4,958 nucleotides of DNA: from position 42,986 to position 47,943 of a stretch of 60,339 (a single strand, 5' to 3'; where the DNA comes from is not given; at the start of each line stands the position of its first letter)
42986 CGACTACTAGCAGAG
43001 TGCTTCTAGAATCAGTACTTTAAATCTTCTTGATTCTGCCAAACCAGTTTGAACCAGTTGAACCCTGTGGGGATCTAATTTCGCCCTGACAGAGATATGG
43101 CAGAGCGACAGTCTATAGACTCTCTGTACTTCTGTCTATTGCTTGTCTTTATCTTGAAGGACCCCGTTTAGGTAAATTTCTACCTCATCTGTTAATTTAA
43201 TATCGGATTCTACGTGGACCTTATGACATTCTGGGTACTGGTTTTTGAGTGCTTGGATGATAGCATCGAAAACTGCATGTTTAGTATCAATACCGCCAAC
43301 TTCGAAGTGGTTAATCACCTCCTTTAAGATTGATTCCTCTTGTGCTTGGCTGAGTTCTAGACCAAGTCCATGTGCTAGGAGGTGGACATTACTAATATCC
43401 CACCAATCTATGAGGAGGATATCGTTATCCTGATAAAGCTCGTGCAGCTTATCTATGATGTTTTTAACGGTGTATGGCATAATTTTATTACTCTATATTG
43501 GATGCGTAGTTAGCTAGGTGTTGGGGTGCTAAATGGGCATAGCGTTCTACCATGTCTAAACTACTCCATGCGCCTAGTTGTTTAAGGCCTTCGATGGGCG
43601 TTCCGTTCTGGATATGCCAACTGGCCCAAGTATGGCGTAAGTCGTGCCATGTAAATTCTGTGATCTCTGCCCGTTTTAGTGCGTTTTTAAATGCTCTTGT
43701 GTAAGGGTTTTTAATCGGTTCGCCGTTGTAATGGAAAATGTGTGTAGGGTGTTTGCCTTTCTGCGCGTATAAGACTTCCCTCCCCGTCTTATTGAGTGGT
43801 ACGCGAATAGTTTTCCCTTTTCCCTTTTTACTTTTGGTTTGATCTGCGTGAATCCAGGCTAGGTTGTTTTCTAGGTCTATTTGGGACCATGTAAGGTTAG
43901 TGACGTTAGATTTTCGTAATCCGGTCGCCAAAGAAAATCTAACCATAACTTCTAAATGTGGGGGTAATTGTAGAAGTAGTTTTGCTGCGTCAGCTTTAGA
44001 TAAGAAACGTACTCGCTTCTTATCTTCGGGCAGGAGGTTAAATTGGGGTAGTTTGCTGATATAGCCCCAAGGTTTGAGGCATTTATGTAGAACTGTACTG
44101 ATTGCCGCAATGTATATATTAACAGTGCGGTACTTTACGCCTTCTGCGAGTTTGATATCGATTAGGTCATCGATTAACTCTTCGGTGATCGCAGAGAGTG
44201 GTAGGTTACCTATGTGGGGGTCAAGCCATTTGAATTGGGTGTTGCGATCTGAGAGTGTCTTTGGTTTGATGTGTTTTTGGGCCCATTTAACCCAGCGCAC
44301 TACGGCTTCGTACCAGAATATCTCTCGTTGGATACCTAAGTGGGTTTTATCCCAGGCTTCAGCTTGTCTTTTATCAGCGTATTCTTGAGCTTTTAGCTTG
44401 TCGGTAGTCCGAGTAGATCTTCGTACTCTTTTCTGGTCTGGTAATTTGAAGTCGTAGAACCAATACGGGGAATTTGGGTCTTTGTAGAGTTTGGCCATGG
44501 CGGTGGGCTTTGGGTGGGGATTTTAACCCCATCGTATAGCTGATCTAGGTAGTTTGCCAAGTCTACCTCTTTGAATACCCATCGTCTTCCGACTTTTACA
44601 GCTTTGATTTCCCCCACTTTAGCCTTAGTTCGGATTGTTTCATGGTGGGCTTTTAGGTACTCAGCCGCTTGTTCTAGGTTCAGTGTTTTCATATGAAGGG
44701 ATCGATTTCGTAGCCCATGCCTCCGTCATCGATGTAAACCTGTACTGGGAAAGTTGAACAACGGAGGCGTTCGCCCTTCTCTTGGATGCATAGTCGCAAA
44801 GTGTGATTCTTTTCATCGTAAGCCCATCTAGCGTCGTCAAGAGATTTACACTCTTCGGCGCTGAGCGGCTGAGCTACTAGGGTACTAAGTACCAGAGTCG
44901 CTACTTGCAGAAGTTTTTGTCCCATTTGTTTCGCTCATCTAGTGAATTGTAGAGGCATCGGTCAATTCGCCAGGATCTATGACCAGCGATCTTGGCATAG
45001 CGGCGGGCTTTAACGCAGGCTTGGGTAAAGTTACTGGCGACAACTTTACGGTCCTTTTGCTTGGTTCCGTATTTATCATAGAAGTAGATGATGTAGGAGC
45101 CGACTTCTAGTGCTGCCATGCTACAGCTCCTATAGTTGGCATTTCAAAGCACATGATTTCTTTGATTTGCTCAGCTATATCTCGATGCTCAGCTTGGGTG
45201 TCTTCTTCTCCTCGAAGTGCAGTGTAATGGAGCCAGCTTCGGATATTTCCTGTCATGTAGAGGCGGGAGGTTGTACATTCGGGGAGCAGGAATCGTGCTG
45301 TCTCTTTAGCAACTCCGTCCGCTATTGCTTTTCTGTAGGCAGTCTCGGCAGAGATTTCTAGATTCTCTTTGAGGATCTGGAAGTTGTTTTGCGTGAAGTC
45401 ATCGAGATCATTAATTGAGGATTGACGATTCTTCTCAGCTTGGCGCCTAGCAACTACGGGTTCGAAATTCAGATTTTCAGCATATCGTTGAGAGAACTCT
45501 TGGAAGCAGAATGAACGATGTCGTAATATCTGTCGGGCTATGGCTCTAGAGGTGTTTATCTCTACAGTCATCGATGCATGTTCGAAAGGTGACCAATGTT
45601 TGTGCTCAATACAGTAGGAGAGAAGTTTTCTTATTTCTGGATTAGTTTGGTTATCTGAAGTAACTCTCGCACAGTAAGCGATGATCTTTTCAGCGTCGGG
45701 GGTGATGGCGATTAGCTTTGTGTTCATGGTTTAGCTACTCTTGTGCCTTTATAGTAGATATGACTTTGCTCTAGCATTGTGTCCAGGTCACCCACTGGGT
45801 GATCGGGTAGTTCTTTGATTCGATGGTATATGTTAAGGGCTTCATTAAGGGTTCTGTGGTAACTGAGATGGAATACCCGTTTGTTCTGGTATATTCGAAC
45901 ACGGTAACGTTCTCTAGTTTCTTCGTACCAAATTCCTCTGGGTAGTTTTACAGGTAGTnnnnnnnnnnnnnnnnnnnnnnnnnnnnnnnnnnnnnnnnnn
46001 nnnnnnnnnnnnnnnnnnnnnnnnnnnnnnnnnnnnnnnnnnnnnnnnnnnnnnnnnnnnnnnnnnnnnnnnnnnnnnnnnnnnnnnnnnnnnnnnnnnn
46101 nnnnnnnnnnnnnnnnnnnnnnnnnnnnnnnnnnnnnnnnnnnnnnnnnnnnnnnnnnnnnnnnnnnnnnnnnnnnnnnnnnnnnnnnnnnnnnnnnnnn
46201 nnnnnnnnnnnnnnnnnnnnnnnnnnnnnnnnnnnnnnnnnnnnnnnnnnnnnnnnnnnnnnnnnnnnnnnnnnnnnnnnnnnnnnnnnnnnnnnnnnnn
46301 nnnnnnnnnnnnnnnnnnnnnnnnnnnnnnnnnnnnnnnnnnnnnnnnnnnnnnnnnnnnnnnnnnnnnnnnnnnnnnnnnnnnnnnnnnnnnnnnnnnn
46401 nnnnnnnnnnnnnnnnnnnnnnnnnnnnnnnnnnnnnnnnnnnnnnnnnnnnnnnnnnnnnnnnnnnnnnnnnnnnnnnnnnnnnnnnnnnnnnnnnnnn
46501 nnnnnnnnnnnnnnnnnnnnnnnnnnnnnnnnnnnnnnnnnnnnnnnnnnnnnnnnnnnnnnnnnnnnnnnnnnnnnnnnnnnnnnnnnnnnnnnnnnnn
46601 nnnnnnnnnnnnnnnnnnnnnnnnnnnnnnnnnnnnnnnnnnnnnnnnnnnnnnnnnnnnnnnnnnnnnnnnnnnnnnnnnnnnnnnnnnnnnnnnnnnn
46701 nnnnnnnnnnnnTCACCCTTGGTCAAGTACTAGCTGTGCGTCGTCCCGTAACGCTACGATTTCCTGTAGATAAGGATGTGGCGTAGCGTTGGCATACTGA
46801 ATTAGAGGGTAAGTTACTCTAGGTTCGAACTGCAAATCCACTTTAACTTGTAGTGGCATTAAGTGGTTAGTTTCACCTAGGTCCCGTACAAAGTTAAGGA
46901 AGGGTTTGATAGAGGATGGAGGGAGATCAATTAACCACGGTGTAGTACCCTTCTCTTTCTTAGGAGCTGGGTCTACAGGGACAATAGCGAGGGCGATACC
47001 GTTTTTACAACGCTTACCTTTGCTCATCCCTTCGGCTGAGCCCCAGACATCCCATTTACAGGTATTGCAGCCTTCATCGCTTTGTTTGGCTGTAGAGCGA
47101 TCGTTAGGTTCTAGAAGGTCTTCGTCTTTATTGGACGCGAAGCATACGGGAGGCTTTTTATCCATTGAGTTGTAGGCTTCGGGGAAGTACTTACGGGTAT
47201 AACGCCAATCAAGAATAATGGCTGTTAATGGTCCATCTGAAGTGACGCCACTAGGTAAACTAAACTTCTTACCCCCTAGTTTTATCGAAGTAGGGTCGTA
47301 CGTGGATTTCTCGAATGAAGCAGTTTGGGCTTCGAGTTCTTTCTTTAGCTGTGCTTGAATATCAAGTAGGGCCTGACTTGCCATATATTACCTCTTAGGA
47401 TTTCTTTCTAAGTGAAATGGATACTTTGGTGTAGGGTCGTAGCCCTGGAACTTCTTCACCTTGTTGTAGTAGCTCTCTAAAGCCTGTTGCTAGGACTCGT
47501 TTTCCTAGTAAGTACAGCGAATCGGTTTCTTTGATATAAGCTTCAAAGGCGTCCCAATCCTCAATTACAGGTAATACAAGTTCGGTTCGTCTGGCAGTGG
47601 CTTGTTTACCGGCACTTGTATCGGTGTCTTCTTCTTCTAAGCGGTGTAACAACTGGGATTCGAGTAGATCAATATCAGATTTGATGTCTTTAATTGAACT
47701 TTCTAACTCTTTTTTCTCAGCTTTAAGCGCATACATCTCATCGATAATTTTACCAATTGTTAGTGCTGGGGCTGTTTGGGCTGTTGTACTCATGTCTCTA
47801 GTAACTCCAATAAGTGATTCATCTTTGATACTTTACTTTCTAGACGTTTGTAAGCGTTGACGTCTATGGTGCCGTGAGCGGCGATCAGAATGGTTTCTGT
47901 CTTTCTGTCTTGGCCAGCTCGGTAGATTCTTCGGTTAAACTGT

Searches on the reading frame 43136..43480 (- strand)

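Call 36: search_protein_families(library=pfam, proteins=[window:43136-43480:-], max_evalue=0.1)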
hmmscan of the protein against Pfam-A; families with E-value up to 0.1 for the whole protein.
window:43136-43480:- (114 aa): 1 family
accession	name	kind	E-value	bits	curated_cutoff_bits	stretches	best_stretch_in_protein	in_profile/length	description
PF21206.3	Roquin_1_2-like_ROQ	-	0.016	16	27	1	46-103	17-74/87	Roquin 1/2-like, ROQ domain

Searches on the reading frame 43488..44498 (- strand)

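Call 10: search_protein_families(library=phrogs, proteins=[window:43488-44498:-], max_evalue=0.001)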
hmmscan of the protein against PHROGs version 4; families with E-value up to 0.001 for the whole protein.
window:43488-44498:- (336 aa): 8 families
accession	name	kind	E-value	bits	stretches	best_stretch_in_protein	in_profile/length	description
phrog_1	-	integration and excision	3e-68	232.6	1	5-332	117-444/611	integrase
phrog_216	-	integration and excision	1.8e-33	116.9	1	160-335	50-236/301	integrase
phrog_35951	-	unknown function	3.3e-23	83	1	267-335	6-74/97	-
phrog_37709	-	unknown function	1e-19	71.6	1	128-218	23-113/116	-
phrog_10426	-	integration and excision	2.6e-13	51.2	1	12-109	9-103/193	integrase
phrog_9176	-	unknown function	7.3e-11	43.6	1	12-109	9-103/139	-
phrog_7269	-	integration and excision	0.00016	22.6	1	281-333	27-79/89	integrase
phrog_25190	-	integration and excision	0.00078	20.8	0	247-331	16-97/109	integrase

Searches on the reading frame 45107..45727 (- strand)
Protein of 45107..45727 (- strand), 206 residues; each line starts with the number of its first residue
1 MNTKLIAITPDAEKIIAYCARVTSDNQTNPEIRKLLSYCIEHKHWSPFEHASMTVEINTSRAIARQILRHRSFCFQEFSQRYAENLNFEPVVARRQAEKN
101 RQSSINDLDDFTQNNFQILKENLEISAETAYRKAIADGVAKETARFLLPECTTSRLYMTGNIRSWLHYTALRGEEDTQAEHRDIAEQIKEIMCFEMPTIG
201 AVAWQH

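Call 10: search_protein_families(library=phrogs, proteins=[window:45107-45727:-], max_evalue=0.001)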
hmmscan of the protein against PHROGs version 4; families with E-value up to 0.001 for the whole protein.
window:45107-45727:- (206 aa): 5 families
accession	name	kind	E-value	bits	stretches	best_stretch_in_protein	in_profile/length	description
phrog_85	-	DNA, RNA and nucleotide metabolism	2.9e-66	225.6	1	1-199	371-579/866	thymidylate synthase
phrog_10644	-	DNA, RNA and nucleotide metabolism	1e-46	160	1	53-203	1-155/160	thymidylate synthase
phrog_22708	-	DNA, RNA and nucleotide metabolism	1.6e-20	74.5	1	3-84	31-125/242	thymidylate synthase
phrog_35637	-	DNA, RNA and nucleotide metabolism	0.00023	21.3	1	56-187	140-259/366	thymidylate synthase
phrog_28804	-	DNA, RNA and nucleotide metabolism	0.0005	21.4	1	129-197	12-79/91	thymidylate synthase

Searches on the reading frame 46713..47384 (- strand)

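Call 10: search_protein_families(library=phrogs, proteins=[window:46713-47384:-], max_evalue=0.001)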
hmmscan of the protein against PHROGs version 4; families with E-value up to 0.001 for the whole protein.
window:46713-47384:- (223 aa): 3 families
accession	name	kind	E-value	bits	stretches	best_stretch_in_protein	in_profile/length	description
phrog_27714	-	unknown function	1.3e-21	78.4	1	9-199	40-231/292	-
phrog_23155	-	unknown function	9.3e-09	35.9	1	54-167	70-165/255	-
phrog_5686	-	unknown function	1.3e-06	29.1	1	92-171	126-202/330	-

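Call 36: search_protein_families(library=pfam, proteins=[window:46713-47384:-], max_evalue=0.1)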
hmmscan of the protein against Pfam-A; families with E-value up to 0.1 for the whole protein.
window:46713-47384:- (223 aa): 0 families

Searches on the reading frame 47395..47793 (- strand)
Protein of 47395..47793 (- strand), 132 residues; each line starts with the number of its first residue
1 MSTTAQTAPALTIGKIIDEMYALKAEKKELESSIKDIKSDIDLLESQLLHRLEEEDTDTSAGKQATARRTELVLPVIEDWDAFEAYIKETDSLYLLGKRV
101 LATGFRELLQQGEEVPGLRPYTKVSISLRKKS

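Call 36: search_protein_families(library=pfam, proteins=[window:47395-47793:-], max_evalue=0.1)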
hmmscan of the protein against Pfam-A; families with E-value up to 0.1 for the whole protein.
window:47395-47793:- (132 aa): 4 families
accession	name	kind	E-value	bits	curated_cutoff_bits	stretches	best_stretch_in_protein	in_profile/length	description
PF23984.1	DUF7307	-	0.00029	21.2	27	1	14-59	3-49/129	Pam3 gp33-like protein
PF05565.16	Sipho_Gp157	-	0.00037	21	28.6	1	12-119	48-152/162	Siphovirus Gp157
PF11951.13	Fungal_trans_2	-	0.013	14.9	21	1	15-86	198-266/384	Fungal specific transcription factor domain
PF16526.10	CLZ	-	0.065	14.1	26.7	1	16-59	14-57/71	C-terminal leucine zipper domain of cyclic nucleotide-gated channels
